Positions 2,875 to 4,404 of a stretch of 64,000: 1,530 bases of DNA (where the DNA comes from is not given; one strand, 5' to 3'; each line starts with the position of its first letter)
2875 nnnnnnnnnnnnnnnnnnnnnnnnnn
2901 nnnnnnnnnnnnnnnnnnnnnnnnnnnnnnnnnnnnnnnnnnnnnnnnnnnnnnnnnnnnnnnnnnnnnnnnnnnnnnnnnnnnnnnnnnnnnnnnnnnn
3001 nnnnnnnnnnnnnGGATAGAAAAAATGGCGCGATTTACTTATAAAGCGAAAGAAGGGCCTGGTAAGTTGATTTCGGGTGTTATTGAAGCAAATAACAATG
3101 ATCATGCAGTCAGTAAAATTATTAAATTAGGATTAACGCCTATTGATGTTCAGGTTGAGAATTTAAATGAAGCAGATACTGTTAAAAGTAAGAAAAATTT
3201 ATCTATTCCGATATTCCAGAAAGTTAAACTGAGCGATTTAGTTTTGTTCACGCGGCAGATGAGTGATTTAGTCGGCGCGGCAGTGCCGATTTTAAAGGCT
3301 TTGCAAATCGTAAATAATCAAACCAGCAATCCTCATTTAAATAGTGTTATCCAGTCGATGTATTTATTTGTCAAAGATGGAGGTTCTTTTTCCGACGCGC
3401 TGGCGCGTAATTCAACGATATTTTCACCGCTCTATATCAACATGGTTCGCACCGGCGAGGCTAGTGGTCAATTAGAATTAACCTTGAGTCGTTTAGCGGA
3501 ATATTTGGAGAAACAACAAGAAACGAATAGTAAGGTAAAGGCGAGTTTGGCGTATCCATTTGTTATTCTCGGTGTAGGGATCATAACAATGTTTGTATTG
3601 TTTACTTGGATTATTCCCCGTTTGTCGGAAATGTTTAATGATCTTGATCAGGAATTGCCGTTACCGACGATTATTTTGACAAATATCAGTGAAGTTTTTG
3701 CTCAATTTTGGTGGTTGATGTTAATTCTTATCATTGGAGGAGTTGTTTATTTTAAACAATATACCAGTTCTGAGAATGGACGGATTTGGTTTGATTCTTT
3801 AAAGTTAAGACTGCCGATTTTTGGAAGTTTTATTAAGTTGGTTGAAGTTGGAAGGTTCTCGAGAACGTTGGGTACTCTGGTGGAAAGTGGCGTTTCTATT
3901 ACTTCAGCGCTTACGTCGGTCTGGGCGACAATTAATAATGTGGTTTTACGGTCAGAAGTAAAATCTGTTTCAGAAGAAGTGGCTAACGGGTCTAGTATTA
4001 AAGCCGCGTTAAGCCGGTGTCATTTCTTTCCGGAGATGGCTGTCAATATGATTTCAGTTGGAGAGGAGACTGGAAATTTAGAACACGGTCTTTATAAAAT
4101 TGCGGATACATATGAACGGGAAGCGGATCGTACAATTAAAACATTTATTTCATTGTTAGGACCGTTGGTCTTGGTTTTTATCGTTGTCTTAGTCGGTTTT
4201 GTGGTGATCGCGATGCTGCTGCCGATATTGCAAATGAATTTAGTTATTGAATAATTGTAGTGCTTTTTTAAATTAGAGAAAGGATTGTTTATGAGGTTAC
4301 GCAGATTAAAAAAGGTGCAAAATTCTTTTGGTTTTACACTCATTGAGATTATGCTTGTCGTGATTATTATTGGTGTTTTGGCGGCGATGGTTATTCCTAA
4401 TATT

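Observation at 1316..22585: T2SS / type IV filament hybrid gene set physically split by an antisense 11-kb giant secreted-protein gene: candidate dedicated giant-effector export system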

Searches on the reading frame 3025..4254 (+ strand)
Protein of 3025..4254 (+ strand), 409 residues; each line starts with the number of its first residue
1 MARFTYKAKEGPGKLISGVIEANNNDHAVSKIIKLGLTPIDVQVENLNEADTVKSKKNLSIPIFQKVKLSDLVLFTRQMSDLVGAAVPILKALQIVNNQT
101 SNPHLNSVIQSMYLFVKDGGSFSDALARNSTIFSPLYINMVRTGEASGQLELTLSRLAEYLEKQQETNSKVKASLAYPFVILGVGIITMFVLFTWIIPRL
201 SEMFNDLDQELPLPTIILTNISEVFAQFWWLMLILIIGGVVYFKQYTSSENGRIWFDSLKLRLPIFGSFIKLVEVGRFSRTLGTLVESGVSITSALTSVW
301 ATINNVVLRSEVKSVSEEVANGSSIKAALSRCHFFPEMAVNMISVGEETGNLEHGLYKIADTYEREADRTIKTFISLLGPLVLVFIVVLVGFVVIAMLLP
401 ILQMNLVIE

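Call 4: search_protein_families(library=pfam, proteins=[window:3025-4254:+], max_evalue=0.01)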
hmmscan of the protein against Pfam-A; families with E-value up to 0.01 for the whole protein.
window:3025-4254:+ (409 aa): 2 families
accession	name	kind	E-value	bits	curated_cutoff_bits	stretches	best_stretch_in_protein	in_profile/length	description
PF00482.28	T2SSF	-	1.3e-64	216.2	25.2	2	75-198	1-125/125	Type II secretion system (T2SS), protein F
PF10661.14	EssA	-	0.00019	21.7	24.1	0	145-200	89-146/147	WXG100 protein secretion system (Wss), protein EssA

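Call 9: find_related_loci(query=window:3025-4254:+, collection=genome_contigs, flank=10000)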
Query window:3025-4254:+ (409 aa) in genome_contigs; peptide patterns used: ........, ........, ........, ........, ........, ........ (x = any residue, [..] = any of these).
35 stretches matched a pattern; 7 encode a relative of the query (tblastn E <= 1e-3); 7 distinct loci.
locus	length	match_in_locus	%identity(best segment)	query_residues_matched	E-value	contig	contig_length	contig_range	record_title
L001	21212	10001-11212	44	1-408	3e-109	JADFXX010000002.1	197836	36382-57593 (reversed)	MAG: Candidatus Omnitrophota bacterium isolate nDJH2bin18 nDJH2_bin18_NODE_2_length_197836_cov_59.150423, whole genome s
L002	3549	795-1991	43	1-403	3e-106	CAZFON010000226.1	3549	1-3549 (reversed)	MAG TPA_asm: uncultured Planctomycetales bacterium isolate binchicken_co50_257 genome assembly, contig: NODE_43560_lengt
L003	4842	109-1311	40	1-409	8e-104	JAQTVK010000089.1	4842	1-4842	MAG: Candidatus Omnitrophota bacterium isolate STB_86 NODE_57424_length_4842_cov_2.555037_Sandtown_B, whole genome shotg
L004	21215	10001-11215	41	1-409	8e-107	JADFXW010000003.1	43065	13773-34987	MAG: Candidatus Omnitrophota bacterium isolate nDJH2bin13 nDJH2_bin13_NODE_3_length_43065_cov_4.171852, whole genome sho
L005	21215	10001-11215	46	1-408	2e-91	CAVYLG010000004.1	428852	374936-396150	MAG: Candidatus Omnitrophota bacterium isolate MFD01476.bin.2.120 genome assembly, contig: contig_28232, whole genome sh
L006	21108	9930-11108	28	1-401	2e-52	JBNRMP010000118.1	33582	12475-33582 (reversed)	MAG: Anaerohalosphaeraceae bacterium isolate UACH.mcgr k127_750934, whole genome shotgun sequence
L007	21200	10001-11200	26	1-405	8e-39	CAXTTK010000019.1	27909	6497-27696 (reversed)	MAG TPA_asm: uncultured Aestuariivirga sp. isolate public_SRR11456922_metawrap_bin.6 genome assembly, contig: public_SRR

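Call 16: find_homologous_proteins(query=window:3025-4254:+, max_evalue=1e-60)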
Query window:3025-4254:+ (409 aa): 5912 proteins with E <= 1e-60 among 8000 candidates; the best 120 are listed.
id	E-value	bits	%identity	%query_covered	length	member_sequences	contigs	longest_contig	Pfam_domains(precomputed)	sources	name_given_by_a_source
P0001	9.5e-259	876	100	100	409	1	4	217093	PF00482.29,PF28597.1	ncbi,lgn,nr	ncbi:MAG: type II secretion system F family protein [Candidatus Omnitrophica bacterium]|nr:type II s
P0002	4.9e-163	561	63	100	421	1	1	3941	PF00482.29,PF28597.1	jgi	-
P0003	5.6e-160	551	62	100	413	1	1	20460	PF00482.29,PF28597.1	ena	-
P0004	8.4e-159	547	62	100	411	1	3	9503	PF00482.29,PF28597.1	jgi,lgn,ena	-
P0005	3.6e-157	541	58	100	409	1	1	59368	PF00482.29,PF28597.1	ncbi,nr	ncbi:MAG: type II secretion system F family protein [Candidatus Omnitrophica bacterium]|nr:type II s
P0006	4.1e-157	541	61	100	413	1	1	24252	PF00482.29,PF28597.1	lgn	-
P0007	5.7e-157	541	60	100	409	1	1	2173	PF00482.29,PF28597.1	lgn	-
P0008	6.0e-156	537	60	100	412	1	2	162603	PF00482.29,PF28597.1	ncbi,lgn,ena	-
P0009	1.2e-155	536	61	100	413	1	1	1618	PF00482.29,PF28597.1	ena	-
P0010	2.5e-155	535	58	100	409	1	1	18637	PF00482.29,PF28597.1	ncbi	-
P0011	6.2e-155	534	60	100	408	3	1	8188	PF00482.29,PF28597.1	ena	-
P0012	4.8e-154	531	59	100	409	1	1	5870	PF00482.29,PF28597.1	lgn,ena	-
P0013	5.6e-154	531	59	100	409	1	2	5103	PF00482.29,PF28597.1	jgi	-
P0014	1.4e-153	530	60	100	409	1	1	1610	PF00482.29,PF28597.1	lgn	-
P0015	2.0e-153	529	60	100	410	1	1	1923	PF00482.29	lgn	-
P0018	1.5e-151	523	59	100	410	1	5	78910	PF00482.29,PF28597.1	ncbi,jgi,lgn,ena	-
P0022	2.7e-150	519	59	100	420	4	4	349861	PF00482.29,PF28597.1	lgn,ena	-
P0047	3.2e-142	492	58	100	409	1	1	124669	PF00482.29,PF28597.1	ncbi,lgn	-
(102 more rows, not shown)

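Call 17: find_encoding_contigs(protein=P0001, flank=10000, max_places=4)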
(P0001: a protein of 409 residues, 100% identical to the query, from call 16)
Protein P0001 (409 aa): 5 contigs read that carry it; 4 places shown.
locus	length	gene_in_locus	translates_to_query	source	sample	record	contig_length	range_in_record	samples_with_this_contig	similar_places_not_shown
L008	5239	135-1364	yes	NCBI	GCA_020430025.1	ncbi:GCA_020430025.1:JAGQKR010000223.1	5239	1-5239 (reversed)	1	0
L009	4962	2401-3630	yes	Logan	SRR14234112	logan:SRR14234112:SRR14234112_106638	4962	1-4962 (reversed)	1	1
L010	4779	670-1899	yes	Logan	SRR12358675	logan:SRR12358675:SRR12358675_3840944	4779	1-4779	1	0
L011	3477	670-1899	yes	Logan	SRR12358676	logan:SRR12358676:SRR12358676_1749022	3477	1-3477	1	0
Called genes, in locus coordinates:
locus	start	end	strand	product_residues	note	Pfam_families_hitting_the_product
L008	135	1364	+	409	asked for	PF28597:T2SSF_N, PF00482:T2SSF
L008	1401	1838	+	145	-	PF07963:N_methyl (weak), PF08334:T2SSG, PF22434:PilW_C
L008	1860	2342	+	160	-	PF07963:N_methyl (weak)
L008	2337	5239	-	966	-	PF05048:NosD (weak), PF07602:DUF1565 (faint), PF13229:Beta_helix, PF14592:Chondroitinas_B (weak), PF22842:Pel9A-like_beta_helix, PF13229:Beta_helix, PF05048:NosD (weak), PF13229:Beta_helix (weak)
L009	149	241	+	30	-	-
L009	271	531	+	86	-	-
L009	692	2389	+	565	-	PF05157:MshEN, PF00437:T2SSE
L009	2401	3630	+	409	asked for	PF28597:T2SSF_N, PF00482:T2SSF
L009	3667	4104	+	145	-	PF07963:N_methyl (weak), PF08334:T2SSG, PF22434:PilW_C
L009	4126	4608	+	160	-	PF07963:N_methyl (weak)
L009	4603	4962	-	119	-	?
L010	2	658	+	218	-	?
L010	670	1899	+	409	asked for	PF28597:T2SSF_N, PF00482:T2SSF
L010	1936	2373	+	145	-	PF07963:N_methyl (weak), PF08334:T2SSG, PF22434:PilW_C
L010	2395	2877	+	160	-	PF07963:N_methyl (weak)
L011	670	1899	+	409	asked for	PF28597:T2SSF_N, PF00482:T2SSF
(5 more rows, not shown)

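Call 18: find_encoding_contigs(protein=P0008, flank=10000, max_places=2)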
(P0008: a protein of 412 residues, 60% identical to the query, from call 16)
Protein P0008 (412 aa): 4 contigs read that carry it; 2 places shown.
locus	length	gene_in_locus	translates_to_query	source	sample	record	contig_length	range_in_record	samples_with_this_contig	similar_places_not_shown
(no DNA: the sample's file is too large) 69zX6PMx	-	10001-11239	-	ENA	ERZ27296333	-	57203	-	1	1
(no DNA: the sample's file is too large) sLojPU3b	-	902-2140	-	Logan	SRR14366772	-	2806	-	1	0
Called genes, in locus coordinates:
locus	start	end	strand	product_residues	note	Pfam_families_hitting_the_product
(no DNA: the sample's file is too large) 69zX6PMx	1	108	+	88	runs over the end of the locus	PF04014:MazE_antitoxin (weak)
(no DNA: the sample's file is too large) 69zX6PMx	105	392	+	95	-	-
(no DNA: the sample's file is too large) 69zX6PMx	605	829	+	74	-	PF09720:Unstab_antitox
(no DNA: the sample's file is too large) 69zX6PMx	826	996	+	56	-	-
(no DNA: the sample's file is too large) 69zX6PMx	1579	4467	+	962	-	PF22902:NOMO1-like_9th (faint), PF01060:TTR-52 (faint), PF13715:CarbopepD_reg_2 (faint), PF17210:SdrD_B, PF22904:NOMO1-like_2nd (weak), PF13620:CarboxypepD_reg, PF17210:SdrD_B (weak), PF22904:NOMO1-like_2nd, +6 more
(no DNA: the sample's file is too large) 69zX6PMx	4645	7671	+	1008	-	PF05342:Peptidase_M26_N (faint), PF17210:SdrD_B (faint), PF07581:Glug (faint), PF14312:FG-GAP_2 (faint), PF02369:Big_1 (faint), PF13620:CarboxypepD_reg, PF13715:CarbopepD_reg_2 (faint), PF13620:CarboxypepD_reg (weak), +1 more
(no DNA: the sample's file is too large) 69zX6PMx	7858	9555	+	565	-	PF05157:MshEN, PF00437:T2SSE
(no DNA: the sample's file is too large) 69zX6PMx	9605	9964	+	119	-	PF05635:23S_rRNA_IVP, PF22296:bAvd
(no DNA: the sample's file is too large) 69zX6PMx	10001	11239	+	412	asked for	PF28597:T2SSF_N (weak), PF00482:T2SSF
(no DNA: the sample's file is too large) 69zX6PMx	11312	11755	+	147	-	PF07963:N_methyl (weak), PF08334:T2SSG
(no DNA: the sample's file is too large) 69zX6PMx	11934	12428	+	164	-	-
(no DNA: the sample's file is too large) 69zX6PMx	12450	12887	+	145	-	-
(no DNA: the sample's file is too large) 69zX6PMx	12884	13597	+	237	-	PF07963:N_methyl (weak)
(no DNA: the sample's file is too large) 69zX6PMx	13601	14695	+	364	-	PF21687:T2SSK_1st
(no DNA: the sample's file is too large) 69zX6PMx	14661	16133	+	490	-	PF11104:PilM_2, PF05137:PilN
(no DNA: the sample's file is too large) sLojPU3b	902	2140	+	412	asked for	PF28597:T2SSF_N (weak), PF00482:T2SSF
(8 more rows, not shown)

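Call 19: find_encoding_contigs(protein=P0005, flank=10000, max_places=2)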
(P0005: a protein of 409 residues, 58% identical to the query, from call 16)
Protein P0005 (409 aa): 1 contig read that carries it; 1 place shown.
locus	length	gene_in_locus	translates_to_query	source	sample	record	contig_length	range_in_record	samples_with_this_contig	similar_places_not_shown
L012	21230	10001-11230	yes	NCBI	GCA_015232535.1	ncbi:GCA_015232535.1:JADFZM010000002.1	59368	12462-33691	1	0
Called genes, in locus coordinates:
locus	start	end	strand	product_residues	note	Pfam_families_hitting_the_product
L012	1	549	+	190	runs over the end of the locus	PF08645:PNK3P, PF13419:HAD_2 (faint), PF13242:Hydrolase_like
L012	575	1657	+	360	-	PF06925:MGDG_synth, PF04101:Glyco_tran_28_C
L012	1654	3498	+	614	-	PF17764:PriA_3primeBD, PF18074:PriA_C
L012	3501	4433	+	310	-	PF00551:Formyl_trans_N, PF02911:Formyl_trans_C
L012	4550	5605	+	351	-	PF00044:Gp_dh_N, PF02800:Gp_dh_C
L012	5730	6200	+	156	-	-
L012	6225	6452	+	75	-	PF13224:DUF4032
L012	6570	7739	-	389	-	PF05048:NosD (faint), PF13229:Beta_helix (weak)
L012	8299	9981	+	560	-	PF05157:MshEN, PF13401:AAA_22 (faint), PF00437:T2SSE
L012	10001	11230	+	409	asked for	PF28597:T2SSF_N (weak), PF00482:T2SSF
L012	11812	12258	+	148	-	PF07963:N_methyl (weak), PF08334:T2SSG, PF22434:PilW_C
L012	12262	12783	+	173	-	-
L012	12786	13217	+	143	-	-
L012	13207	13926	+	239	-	PF07963:N_methyl (weak)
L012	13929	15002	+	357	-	PF21687:T2SSK_1st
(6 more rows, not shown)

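Call 20: find_encoding_contigs(protein=P0003, flank=10000, max_places=2)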
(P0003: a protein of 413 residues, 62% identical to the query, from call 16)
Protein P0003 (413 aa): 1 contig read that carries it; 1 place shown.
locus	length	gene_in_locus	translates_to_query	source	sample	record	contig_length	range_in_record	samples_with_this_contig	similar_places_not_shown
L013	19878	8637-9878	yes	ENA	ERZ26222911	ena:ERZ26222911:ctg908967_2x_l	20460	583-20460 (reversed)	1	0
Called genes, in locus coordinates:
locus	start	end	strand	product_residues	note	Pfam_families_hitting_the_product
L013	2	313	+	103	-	?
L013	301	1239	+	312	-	-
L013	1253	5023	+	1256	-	PF22842:Pel9A-like_beta_helix (weak), PF05048:NosD, PF13229:Beta_helix (weak), PF05048:NosD, PF05048:NosD, PF13229:Beta_helix, PF05048:NosD, PF13229:Beta_helix, +13 more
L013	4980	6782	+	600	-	PF26665:DUF8220 (faint), PF05048:NosD, PF13229:Beta_helix, PF05048:NosD, PF13229:Beta_helix, PF05048:NosD, PF13229:Beta_helix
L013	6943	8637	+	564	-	PF05157:MshEN, PF13604:AAA_30 (faint), PF00437:T2SSE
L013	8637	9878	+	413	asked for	PF28597:T2SSF_N, PF00482:T2SSF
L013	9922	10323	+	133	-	PF08334:T2SSG, PF22434:PilW_C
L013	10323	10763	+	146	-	-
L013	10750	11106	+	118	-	-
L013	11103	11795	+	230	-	PF07963:N_methyl (weak)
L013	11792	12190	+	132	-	-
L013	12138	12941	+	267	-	PF21687:T2SSK_1st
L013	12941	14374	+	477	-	PF11104:PilM_2, PF05137:PilN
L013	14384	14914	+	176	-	PF04612:T2SSM (weak), PF04350:PilO (weak)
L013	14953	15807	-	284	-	-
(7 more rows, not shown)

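Call 21: find_encoding_contigs(protein=P0006, flank=10000, max_places=2)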
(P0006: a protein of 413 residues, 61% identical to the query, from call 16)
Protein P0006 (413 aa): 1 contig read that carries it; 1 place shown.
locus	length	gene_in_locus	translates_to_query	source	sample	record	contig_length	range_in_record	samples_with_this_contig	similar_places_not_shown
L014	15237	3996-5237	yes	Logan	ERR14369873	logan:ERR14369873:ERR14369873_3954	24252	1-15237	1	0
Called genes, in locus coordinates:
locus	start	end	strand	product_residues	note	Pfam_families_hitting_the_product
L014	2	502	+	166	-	?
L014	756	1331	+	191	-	-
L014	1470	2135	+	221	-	-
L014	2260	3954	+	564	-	PF05157:MshEN, PF00437:T2SSE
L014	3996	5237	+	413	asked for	PF28597:T2SSF_N, PF00482:T2SSF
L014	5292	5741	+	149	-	PF07963:N_methyl (weak), PF08334:T2SSG, PF22434:PilW_C (weak)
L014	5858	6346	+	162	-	PF07963:N_methyl (faint)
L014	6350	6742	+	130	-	-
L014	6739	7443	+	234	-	PF07963:N_methyl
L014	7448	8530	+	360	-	PF21687:T2SSK_1st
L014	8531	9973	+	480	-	PF11104:PilM_2, PF05137:PilN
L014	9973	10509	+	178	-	PF04612:T2SSM (weak), PF04350:PilO (weak), PF10741:T2SSM_b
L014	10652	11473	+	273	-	PF13191:AAA_16 (faint), PF01637:ATPase_2 (weak), PF13401:AAA_22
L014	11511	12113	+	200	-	-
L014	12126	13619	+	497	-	PF21305:type_II_gspD_N0 (weak), PF03958:Secretin_N, PF00263:Secretin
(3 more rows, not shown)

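Call 22: find_encoding_contigs(protein=P0004, flank=10000, max_places=2)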
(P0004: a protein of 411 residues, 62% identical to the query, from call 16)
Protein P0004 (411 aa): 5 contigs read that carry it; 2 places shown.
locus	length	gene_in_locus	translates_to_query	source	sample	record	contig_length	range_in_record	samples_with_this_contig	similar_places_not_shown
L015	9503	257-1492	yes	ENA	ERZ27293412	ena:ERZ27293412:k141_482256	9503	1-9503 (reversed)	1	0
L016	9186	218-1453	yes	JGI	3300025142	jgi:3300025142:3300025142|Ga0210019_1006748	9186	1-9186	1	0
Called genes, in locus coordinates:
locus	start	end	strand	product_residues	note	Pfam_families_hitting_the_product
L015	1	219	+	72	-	?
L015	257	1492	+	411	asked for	PF28597:T2SSF_N, PF00482:T2SSF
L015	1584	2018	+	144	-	PF07963:N_methyl (weak), PF08334:T2SSG, PF22434:PilW_C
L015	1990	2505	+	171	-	-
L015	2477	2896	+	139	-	-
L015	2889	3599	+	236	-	PF07963:N_methyl (faint)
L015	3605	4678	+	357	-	PF21687:T2SSK_1st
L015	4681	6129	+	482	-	PF11104:PilM_2 (weak), PF05137:PilN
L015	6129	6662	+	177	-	PF04612:T2SSM, PF04350:PilO (weak)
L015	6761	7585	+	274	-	PF13191:AAA_16 (weak), PF01637:ATPase_2, PF04665:Pox_A32 (weak), PF13401:AAA_22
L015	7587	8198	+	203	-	PF11356:T2SSC (weak)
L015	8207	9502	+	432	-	?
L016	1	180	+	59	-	?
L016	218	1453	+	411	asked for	PF28597:T2SSF_N, PF00482:T2SSF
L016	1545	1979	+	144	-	PF07963:N_methyl (weak), PF08334:T2SSG, PF22434:PilW_C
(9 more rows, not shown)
